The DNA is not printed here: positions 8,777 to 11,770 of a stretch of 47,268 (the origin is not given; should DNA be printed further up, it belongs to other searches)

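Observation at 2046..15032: Nine-gene sugar-ABC operon with an embedded NHL/TPR - Yip1 - DUF5696-like trio of unknown function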

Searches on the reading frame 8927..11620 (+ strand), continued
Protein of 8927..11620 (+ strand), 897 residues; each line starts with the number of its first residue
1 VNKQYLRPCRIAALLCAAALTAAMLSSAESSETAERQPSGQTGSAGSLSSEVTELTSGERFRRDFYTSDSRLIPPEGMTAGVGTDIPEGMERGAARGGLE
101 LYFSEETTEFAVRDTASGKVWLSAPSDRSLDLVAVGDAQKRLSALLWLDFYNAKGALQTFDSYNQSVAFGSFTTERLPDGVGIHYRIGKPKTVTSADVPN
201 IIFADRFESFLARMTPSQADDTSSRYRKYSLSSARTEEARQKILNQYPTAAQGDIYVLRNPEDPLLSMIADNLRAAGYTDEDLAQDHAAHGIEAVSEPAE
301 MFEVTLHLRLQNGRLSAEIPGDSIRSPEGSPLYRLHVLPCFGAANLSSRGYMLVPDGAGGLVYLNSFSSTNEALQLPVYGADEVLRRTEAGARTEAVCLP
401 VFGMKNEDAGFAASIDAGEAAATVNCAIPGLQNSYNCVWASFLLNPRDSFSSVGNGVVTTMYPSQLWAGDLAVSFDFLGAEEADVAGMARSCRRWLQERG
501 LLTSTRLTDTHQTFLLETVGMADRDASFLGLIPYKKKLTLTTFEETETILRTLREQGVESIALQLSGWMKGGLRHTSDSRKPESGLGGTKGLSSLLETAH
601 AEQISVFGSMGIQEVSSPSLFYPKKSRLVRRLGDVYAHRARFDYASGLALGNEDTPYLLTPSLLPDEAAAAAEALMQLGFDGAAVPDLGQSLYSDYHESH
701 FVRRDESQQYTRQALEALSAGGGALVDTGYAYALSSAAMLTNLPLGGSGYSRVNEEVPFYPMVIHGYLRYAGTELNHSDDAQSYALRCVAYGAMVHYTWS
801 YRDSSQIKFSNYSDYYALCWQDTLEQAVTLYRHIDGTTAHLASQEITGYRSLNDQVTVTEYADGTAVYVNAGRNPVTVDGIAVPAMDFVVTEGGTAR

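Call 30: fold_search(model_id=the predicted structure, library=pdb)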
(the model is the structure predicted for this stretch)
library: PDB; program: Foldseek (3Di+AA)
matches with E <= 10: 1206; with E <= 0.001: 405
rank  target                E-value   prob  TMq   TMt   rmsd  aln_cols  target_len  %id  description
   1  5opq_D                2.5e-28  1.00  0.52  0.68   7.8       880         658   12  A 3,6-anhydro-D-galactosidase produced by Zobellia galactanivorans. This is an exo-lytic enzyme that hydrolyzes termin (released 2017-11-29)
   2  5opq_A                2.5e-28  1.00  0.51  0.67   7.4       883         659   12  A 3,6-anhydro-D-galactosidase produced by Zobellia galactanivorans. This is an exo-lytic enzyme that hydrolyzes termin (released 2017-11-29)
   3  8rzk_A                5.7e-28  1.00  0.52  0.68   7.2       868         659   12  The Michaelis complex of ZgGH129 D486N from Zobellia galactanivorans with neo-b/k-oligo-carrageenan tetrasaccharide (b (released 2024-07-31)
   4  5wzn_A                9.3e-27  1.00  0.51  0.71   6.9       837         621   15  Alpha-N-acetylgalactosaminidase NagBb from Bifidobacterium bifidum - GalNAc complex (released 2017-06-07)
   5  5wzp_A                1.1e-26  1.00  0.50  0.72   7.1       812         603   15  Alpha-N-acetylgalactosaminidase NagBb from Bifidobacterium bifidum - ligand free (released 2017-06-07)
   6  5wzr_A                1.8e-26  1.00  0.52  0.71   7.2       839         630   15  Alpha-N-acetylgalactosaminidase NagBb from Bifidobacterium bifidum - Gal-NHAc-DNJ complex (released 2017-06-07)
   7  5wzn_B                2.3e-26  1.00  0.51  0.70   7.0       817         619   16  Alpha-N-acetylgalactosaminidase NagBb from Bifidobacterium bifidum - GalNAc complex (released 2017-06-07)
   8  5wzq_A                3.5e-26  1.00  0.50  0.70   6.7       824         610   14  Alpha-N-acetylgalactosaminidase NagBb from Bifidobacterium bifidum - quadruple mutant (released 2017-06-07)
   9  5wzp_B                4.0e-26  1.00  0.49  0.69   6.5       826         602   15  Alpha-N-acetylgalactosaminidase NagBb from Bifidobacterium bifidum - ligand free (released 2017-06-07)
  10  5wzq_B                1.1e-25  1.00  0.51  0.71   7.1       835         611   15  Alpha-N-acetylgalactosaminidase NagBb from Bifidobacterium bifidum - quadruple mutant (released 2017-06-07)
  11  5wzr_B                3.8e-25  1.00  0.51  0.70   6.8       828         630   15  Alpha-N-acetylgalactosaminidase NagBb from Bifidobacterium bifidum - Gal-NHAc-DNJ complex (released 2017-06-07)
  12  6sh9_B                7.2e-17  1.00  0.40  0.29   9.4       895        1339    8  EngBF DARPin Fusion 4b D12 (released 2019-11-06)
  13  6qev_B                3.6e-16  1.00  0.39  0.28   9.4       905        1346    9  EngBF DARPin Fusion 4b B6 (released 2019-11-06)
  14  6qfk_A                7.8e-16  1.00  0.39  0.28   9.4       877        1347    8  EngBF DARPin Fusion 4b G10 (released 2019-11-06)
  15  6qfo                  1.9e-15  1.00  0.39  0.28   9.4       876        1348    8  EngBF DARPin Fusion 9b 3G124 (released 2019-11-06)
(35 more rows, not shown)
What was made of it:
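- On GH129: Foldseek E 2.5e-28 and 9e-27, TM 0.68-0.72 normalised to the target (call 30).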

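Call 31: search_solved_structures(query=A1, max_evalue=1, show_alignments=2)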
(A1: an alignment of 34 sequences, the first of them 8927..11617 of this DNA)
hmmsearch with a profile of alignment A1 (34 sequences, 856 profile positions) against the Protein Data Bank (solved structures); distinct sequences matched with E-value up to 1: 31.
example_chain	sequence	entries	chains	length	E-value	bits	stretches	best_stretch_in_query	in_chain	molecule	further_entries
8rzk_A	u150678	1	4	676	2.4e-06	29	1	72-119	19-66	Conserved hypothetical periplasmic protein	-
8rzg_A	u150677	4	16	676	2.4e-06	29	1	72-119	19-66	Conserved hypothetical periplasmic protein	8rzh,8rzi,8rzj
5opq_A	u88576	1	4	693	3e-06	28.7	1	72-119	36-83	3,6-anhydro-D-galactosidase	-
5wzq_A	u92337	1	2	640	5.4e-06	27.9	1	434-564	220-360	Alpha-N-acetylgalactosaminidase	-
5wzn_A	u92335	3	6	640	5.6e-06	27.8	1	434-564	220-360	Alpha-N-acetylgalactosaminidase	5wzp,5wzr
7df1_A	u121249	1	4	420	0.22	12.6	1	539-592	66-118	4F2 cell-surface antigen heavy chain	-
2dh2_A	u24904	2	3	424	0.22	12.6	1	539-592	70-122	4F2 cell-surface antigen heavy chain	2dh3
8g0m_A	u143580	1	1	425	0.22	12.6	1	539-592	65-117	4F2 cell-surface antigen heavy chain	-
6s8v_B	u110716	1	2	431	0.23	12.5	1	539-592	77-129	4F2 cell-surface antigen heavy chain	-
8x0w_A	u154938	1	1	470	0.26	12.4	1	539-592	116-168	Amino acid transporter heavy chain SLC3A2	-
9fyz_A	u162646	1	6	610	0.28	12.3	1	515-584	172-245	Neopullulanase SusA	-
7b00_B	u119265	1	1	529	0.3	12.1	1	539-592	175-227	Isoform 2 of 4F2 cell-surface antigen heavy chain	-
8a6l_A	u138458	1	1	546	0.31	12.1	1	539-592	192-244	4F2hc cell-surface antigen heavy chain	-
8qey_B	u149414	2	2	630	0.37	11.8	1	539-592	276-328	4F2 cell-surface antigen heavy chain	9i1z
6jmq_B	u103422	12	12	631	0.37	11.8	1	539-592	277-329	4F2 cell-surface antigen heavy chain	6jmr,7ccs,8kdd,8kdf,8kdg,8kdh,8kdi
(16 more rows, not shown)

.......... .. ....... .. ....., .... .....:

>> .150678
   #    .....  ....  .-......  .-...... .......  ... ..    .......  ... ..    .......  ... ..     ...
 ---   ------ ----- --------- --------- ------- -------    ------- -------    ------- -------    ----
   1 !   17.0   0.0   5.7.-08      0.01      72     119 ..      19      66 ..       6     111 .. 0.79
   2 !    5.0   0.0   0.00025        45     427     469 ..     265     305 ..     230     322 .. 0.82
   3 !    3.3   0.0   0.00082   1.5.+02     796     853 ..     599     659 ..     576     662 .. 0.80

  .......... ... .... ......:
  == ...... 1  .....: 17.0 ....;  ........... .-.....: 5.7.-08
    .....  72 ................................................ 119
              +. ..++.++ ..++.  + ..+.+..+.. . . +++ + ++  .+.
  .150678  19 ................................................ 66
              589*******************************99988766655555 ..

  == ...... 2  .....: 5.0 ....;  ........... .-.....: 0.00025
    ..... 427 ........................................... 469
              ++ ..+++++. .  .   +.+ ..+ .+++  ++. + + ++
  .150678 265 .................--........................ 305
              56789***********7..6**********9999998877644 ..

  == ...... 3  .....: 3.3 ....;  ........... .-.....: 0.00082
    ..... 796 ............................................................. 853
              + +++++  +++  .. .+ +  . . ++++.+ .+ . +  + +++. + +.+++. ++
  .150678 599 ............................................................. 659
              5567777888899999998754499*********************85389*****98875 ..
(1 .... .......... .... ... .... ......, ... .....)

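Call 33: search_solved_structures(query=A1, max_evalue=0.0001, show_alignments=5)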
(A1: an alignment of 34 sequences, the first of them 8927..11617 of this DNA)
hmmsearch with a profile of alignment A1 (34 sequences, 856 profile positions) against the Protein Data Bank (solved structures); distinct sequences matched with E-value up to 0.0001: 5.
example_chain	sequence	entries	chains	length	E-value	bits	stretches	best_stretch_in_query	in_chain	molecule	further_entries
8rzk_A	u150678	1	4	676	2.4e-06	29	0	72-119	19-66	Conserved hypothetical periplasmic protein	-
8rzg_A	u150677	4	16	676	2.4e-06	29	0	72-119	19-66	Conserved hypothetical periplasmic protein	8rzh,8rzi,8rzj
5opq_A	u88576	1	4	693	3e-06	28.7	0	72-119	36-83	3,6-anhydro-D-galactosidase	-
5wzq_A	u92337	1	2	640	5.4e-06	27.9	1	434-564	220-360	Alpha-N-acetylgalactosaminidase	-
5wzn_A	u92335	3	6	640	5.6e-06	27.8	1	434-564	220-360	Alpha-N-acetylgalactosaminidase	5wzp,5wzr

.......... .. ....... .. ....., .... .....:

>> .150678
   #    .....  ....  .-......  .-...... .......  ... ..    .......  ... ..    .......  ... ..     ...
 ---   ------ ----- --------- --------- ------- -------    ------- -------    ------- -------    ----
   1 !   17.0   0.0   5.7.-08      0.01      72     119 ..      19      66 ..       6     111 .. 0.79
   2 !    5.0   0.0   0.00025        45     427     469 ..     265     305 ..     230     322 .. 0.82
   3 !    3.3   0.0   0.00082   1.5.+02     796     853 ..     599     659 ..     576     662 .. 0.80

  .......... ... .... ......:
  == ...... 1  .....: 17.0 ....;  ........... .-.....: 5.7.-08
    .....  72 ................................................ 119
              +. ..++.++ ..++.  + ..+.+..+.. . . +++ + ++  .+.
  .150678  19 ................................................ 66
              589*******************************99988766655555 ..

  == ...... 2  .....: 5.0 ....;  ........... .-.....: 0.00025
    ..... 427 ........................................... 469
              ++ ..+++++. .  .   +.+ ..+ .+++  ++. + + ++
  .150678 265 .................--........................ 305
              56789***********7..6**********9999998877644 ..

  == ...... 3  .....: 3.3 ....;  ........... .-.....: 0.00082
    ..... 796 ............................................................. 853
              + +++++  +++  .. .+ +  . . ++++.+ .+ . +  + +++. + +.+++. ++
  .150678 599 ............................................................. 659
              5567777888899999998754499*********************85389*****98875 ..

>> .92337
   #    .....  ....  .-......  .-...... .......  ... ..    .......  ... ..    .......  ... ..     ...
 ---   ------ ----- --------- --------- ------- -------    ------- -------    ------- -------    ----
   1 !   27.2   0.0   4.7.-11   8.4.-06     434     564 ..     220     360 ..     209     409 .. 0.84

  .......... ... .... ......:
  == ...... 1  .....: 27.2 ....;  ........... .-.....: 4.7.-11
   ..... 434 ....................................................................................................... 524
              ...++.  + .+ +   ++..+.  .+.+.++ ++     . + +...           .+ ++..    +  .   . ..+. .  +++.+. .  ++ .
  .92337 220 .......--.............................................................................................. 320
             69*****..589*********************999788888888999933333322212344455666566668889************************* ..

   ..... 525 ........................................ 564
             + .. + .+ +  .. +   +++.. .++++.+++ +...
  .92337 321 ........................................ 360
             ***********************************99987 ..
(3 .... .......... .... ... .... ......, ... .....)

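Call 45: search_protein_families(library=pfam, alignment_id=A2, max_evalue=0.00001)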
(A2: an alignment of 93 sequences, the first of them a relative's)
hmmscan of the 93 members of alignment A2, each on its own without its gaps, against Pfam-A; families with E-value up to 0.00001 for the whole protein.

A. member 1, L002:16131-17033:+ (301 aa): 3 families
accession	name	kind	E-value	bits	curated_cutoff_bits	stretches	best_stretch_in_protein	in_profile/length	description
PF12833.13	HTH_18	-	8.2e-20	71.3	33.6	1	191-267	2-79/80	Helix-turn-helix domain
PF00165.29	HTH_AraC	-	5.2e-19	68.4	26.6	1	232-267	8-42/42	Bacterial regulatory helix-turn-helix proteins, AraC family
PF02311.25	AraC_binding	-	1e-08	35.4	21.1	1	19-78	17-76/135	AraC-like ligand binding domain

B. families by the number of members that match (of 93 scanned): 59 families (the first 25 are shown)
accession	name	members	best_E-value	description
PF02156.21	Glyco_hydro_26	22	2.7e-87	Glycosyl hydrolase family 26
PF00150.24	Cellulase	5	2.6e-56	Cellulase (glycosyl hydrolase family 5)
PF16990.11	CBM_35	5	1.2e-23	Carbohydrate binding module (family 35)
PF16586.11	DUF5060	5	2.6e-18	Domain of unknown function (DUF5060)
PF22612.2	GH113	4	1.9e-123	Glycoside Hydrolase Family 113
PF18438.7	Glyco_hydro_38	4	3.4e-40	Glycosyl hydrolases family 38 C-terminal domain 1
PF18448.7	CBM46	4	1.8e-38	Carbohydrate binding domain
PF01074.27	Glyco_hydro_38N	4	1.2e-34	Glycosyl hydrolases family 38 N-terminal domain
PF13377.12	Peripla_BP_3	4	1.6e-31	Periplasmic binding protein-like domain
PF12833.13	HTH_18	4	5.4e-22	Helix-turn-helix domain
PF03442.20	CBM_X2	4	5.6e-22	Carbohydrate binding domain X2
PF00165.29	HTH_AraC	4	1.3e-19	Bacterial regulatory helix-turn-helix proteins, AraC family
PF00392.27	GntR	4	1.3e-19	Bacterial regulatory proteins, gntR family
PF00532.27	Peripla_BP_1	4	1.6e-18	Periplasmic binding proteins and sugar binding domain of LacI family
PF09261.16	Alpha-mann_mid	4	1.7e-15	Alpha mannosidase middle domain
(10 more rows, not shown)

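Call 91: search_protein_representatives(alignment_id=A1)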
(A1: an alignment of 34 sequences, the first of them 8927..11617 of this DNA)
Query: 34 sequences, 856 profile positions. Proteins with E-value up to 0.001 (for the whole library): 7102; up to 1e-10: 5590; up to 1e-30: 4110. The best 150 are listed.
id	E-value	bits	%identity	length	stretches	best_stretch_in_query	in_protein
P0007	0.0e+00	1155.0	-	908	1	2-855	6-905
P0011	0.0e+00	1068.3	-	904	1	6-854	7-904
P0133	7.4e-277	937.2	-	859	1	41-855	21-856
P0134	2.5e-275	932.2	-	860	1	6-853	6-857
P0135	6.2e-275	930.9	-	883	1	8-855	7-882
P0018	3.0e-272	922.0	-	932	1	58-854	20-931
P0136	2.0e-266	902.7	-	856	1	66-855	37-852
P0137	2.4e-261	885.9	-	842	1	65-853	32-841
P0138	3.3e-261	885.4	-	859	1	5-854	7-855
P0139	2.0e-259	879.6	-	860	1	60-854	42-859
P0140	3.7e-259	878.7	-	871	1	10-854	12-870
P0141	1.7e-258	876.5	-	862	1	1-851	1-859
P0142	3.6e-258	875.4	-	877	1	15-855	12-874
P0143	9.2e-258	874.1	-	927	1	62-854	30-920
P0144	2.3e-257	872.8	-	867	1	37-854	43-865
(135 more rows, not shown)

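Call 92: search_protein_families(library=pfam, alignment_id=A5, max_evalue=0.00001)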
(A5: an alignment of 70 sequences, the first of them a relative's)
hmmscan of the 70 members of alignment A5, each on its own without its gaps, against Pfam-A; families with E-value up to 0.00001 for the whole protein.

A. member 1, L002:319-2376:+ (686 aa): 0 families

B. families by the number of members that match (of 70 scanned): 83 families (the first 25 are shown)
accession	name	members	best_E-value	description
PF02156.21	Glyco_hydro_26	9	1.4e-89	Glycosyl hydrolase family 26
PF13377.12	Peripla_BP_3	6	3e-33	Periplasmic binding protein-like domain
PF00165.29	HTH_AraC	6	1.5e-24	Bacterial regulatory helix-turn-helix proteins, AraC family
PF12833.13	HTH_18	6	5.1e-23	Helix-turn-helix domain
PF00356.27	LacI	6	2.2e-12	Bacterial regulatory proteins, lacI family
PF17389.8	Bac_rhamnosid6H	3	1.7e-93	Bacterial alpha-L-rhamnosidase 6 hairpin glycosidase domain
PF22666.2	Glyco_hydro_2_N2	3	1.3e-66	Glycosyl hydrolase 2 galactose-binding domain-like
PF08531.16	Bac_rhamnosid_N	3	1.2e-46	Alpha-L-rhamnosidase N-terminal domain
PF25788.1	Ig_Rha78A_N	3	1.3e-27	Rha78A-like, N-terminal immunoglobulin domain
PF16990.11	CBM_35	3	2.8e-26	Carbohydrate binding module (family 35)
PF05592.18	Bac_rhamnosid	3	1e-25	Bacterial alpha-L-rhamnosidase concanavalin-like domain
PF17786.7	Mannosidase_ig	3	2.5e-22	Mannosidase Ig/CBM-like domain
PF17753.7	Ig_mannosidase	3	4.6e-20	Ig-fold domain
PF00532.27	Peripla_BP_1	3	2.5e-17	Periplasmic binding proteins and sugar binding domain of LacI family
PF02687.27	FtsX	3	1.7e-16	FtsX-like permease C-terminal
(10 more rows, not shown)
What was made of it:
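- The cassette accompanies chemically unrelated substrates (calls 45, 92). The flanking regulator type varies while N-Y stays fixed (calls 45, 92).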

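Call 93: find_encoding_contigs(protein=P0021, flank=10000, max_places=1)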
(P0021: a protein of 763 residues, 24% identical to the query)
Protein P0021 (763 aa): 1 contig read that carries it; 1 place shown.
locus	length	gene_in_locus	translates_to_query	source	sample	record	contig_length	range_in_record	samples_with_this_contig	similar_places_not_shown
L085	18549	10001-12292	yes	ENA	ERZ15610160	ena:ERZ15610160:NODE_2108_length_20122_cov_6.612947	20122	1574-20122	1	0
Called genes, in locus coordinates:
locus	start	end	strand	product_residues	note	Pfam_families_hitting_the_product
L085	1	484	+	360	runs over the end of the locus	PF26550:Tricorn_2nd (faint), PF26549:Tricorn_N (faint), PF14583:Pectate_lyase22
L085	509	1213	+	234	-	PF02585:PIG-L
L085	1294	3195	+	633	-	-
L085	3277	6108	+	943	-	PF01547:SBP_bac_1, PF13416:SBP_bac_8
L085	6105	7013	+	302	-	PF00528:BPD_transp_1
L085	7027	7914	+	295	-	PF00528:BPD_transp_1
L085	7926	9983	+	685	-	PF01436:NHL (faint), PF04893:Yip1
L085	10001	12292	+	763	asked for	PF18952:DUF5696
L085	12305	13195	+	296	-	PF00528:BPD_transp_1 (weak)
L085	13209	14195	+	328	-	PF00528:BPD_transp_1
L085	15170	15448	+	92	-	PF00404:Dockerin_1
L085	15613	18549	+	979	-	?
